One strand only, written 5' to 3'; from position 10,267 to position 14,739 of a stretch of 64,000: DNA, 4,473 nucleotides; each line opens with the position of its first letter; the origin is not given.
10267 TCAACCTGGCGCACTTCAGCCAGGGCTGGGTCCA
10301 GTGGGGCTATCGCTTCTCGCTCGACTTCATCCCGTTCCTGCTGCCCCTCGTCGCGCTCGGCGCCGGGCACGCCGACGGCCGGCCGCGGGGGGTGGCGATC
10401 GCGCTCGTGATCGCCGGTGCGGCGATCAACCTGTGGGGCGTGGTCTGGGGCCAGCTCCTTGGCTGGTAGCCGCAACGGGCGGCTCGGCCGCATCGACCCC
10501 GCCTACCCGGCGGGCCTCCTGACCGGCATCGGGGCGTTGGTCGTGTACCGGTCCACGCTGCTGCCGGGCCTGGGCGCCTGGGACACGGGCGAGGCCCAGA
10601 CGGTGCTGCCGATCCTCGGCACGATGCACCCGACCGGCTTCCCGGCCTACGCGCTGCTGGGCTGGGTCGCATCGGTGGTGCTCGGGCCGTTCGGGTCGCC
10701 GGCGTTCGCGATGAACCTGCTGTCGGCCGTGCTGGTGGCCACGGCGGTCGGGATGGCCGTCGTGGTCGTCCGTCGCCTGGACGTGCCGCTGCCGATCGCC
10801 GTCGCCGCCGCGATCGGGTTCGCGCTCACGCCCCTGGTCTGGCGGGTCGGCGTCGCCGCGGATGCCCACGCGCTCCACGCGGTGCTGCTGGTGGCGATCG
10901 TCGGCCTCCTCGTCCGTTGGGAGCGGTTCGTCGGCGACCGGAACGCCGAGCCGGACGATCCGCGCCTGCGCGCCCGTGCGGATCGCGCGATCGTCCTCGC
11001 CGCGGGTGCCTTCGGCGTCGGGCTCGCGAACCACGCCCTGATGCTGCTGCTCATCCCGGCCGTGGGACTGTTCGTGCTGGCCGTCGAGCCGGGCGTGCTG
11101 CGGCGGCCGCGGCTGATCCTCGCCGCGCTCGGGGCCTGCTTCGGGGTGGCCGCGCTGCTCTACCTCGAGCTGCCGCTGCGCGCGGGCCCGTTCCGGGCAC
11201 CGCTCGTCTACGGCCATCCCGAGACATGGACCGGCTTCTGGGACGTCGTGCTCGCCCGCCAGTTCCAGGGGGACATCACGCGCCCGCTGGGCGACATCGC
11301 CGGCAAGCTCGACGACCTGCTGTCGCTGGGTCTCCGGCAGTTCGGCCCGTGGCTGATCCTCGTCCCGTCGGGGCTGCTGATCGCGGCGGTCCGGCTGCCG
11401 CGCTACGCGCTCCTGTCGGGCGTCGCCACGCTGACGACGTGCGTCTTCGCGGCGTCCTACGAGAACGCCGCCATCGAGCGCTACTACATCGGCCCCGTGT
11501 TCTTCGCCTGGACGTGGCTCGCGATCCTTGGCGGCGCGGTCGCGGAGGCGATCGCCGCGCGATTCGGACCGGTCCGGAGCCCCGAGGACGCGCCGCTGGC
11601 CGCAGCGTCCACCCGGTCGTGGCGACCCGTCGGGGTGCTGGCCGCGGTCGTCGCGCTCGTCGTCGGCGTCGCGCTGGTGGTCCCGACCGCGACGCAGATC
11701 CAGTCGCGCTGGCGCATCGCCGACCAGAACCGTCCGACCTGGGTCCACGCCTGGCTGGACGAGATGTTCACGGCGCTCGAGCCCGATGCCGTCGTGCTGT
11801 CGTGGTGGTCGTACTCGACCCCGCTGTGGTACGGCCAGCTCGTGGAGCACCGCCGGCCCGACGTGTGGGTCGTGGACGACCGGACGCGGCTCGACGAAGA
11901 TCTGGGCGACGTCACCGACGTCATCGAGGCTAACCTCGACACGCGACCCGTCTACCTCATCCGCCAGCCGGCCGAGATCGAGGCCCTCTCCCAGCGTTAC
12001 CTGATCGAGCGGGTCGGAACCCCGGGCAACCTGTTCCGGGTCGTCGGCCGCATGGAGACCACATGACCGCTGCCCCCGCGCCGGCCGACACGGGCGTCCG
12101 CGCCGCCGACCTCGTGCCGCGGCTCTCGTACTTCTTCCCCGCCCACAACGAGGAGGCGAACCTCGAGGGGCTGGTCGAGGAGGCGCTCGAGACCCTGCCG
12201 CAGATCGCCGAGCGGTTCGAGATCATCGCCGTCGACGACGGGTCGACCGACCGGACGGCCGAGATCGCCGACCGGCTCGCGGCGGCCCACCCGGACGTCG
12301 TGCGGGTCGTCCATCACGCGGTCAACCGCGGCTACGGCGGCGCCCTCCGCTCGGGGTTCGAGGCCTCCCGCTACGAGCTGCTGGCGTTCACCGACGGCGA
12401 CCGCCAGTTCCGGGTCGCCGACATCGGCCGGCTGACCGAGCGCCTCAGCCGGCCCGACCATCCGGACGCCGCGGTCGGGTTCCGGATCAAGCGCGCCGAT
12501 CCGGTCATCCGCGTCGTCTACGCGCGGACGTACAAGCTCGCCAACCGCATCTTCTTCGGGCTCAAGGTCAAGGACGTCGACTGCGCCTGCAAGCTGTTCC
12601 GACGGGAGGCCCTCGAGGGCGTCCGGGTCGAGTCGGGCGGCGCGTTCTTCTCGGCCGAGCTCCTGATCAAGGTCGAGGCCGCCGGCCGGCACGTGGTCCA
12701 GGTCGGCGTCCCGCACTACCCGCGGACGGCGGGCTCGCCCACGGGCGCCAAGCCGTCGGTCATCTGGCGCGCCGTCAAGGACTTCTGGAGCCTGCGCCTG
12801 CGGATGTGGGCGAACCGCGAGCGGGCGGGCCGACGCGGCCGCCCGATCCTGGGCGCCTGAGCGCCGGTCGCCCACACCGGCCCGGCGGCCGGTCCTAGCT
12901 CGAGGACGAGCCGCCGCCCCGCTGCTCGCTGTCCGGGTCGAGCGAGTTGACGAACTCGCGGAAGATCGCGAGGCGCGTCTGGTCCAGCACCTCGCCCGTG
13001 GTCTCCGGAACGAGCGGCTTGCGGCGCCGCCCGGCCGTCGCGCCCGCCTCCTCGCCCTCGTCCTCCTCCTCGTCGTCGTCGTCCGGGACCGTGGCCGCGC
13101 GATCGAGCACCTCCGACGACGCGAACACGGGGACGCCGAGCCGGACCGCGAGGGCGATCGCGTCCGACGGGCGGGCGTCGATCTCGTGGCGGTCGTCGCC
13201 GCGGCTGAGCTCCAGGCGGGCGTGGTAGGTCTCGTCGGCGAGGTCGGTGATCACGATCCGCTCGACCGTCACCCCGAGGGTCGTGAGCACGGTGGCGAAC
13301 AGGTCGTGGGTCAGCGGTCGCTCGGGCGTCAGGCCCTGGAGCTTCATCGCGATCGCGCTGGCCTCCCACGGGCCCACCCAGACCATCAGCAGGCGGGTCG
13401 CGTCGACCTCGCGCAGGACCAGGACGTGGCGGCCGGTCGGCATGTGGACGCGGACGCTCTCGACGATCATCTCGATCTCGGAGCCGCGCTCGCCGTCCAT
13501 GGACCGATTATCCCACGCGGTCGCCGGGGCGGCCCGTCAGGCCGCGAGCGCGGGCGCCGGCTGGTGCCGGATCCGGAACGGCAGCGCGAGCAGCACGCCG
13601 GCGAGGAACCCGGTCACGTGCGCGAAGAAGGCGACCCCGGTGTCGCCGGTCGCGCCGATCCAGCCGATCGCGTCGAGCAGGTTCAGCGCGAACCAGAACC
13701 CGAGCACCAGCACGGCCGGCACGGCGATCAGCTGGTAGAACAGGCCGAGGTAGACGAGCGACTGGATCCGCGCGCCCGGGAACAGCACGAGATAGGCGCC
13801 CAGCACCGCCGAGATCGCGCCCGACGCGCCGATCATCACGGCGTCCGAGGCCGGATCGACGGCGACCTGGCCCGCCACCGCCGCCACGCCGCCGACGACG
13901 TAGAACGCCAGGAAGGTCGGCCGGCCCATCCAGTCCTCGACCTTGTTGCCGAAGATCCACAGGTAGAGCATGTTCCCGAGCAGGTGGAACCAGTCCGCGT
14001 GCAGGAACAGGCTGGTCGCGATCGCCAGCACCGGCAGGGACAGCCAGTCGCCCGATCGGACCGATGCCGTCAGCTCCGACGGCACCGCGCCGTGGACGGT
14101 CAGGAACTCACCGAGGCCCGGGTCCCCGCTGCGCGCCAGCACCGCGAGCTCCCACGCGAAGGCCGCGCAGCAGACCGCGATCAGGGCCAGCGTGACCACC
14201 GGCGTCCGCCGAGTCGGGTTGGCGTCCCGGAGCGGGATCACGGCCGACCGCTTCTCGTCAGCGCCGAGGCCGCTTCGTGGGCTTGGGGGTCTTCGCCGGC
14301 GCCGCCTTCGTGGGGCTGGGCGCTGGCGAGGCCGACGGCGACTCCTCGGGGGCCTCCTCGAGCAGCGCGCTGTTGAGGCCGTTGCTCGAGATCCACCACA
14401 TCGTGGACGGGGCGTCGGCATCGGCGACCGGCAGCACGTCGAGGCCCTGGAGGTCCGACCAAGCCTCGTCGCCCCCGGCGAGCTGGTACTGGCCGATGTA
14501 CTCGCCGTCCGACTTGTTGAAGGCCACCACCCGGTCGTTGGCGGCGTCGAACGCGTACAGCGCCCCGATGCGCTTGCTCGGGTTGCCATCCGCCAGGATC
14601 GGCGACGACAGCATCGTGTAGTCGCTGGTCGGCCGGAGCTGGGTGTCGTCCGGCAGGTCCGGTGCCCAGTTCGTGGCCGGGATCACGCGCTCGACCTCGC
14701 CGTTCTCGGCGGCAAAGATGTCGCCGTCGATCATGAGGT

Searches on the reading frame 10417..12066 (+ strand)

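Call 12: search_protein_families(library=pfam, proteins=[window:10417-12066:+], max_evalue=0.001)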
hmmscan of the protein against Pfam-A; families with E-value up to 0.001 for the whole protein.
window:10417-12066:+ (549 aa): 1 family
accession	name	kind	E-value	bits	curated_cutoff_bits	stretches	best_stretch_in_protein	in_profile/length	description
PF11028.14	TMEM260-like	-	2.9e-20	73.2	24.2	1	56-221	1-171/179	Protein O-mannosyl-transferase TMEM260-like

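Call 57: search_protein_families(library=ncbifam, proteins=[window:10417-12066:+], max_evalue=0.01)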
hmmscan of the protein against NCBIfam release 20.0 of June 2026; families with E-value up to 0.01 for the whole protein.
window:10417-12066:+ (549 aa): 0 families

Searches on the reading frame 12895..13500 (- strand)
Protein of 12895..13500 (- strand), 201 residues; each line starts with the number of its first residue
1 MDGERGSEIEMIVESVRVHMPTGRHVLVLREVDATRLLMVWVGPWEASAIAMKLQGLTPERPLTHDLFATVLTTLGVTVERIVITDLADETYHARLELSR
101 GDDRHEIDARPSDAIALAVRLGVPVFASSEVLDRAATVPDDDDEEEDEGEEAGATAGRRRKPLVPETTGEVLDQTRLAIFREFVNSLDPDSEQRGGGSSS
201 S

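Call 12: search_protein_families(library=pfam, proteins=[window:12895-13500:-], max_evalue=0.001)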
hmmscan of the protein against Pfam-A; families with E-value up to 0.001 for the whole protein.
window:12895-13500:- (201 aa): 1 family
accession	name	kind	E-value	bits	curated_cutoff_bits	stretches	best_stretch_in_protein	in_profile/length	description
PF02577.19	BFN_dom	-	4.4e-39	133.2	27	1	27-137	1-109/112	Bifunctional nuclease domain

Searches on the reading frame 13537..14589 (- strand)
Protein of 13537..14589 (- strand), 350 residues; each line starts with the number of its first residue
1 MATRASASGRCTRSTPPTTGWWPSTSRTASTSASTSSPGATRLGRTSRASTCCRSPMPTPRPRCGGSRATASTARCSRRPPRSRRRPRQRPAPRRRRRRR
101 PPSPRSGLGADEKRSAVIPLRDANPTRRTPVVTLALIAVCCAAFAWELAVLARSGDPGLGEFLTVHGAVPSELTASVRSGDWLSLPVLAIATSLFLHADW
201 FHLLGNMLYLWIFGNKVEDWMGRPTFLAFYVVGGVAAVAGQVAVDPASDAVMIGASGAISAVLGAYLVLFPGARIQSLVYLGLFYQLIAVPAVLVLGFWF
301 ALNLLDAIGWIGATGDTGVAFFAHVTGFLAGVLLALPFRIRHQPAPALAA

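Call 12: search_protein_families(library=pfam, proteins=[window:13537-14589:-], max_evalue=0.001)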
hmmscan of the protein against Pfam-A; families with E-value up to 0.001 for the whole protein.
window:13537-14589:- (350 aa): 1 family
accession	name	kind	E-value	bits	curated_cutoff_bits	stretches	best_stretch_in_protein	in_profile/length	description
PF01694.28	Rhomboid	-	2.7e-30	105.9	22.6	1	190-337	7-139/143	Rhomboid domain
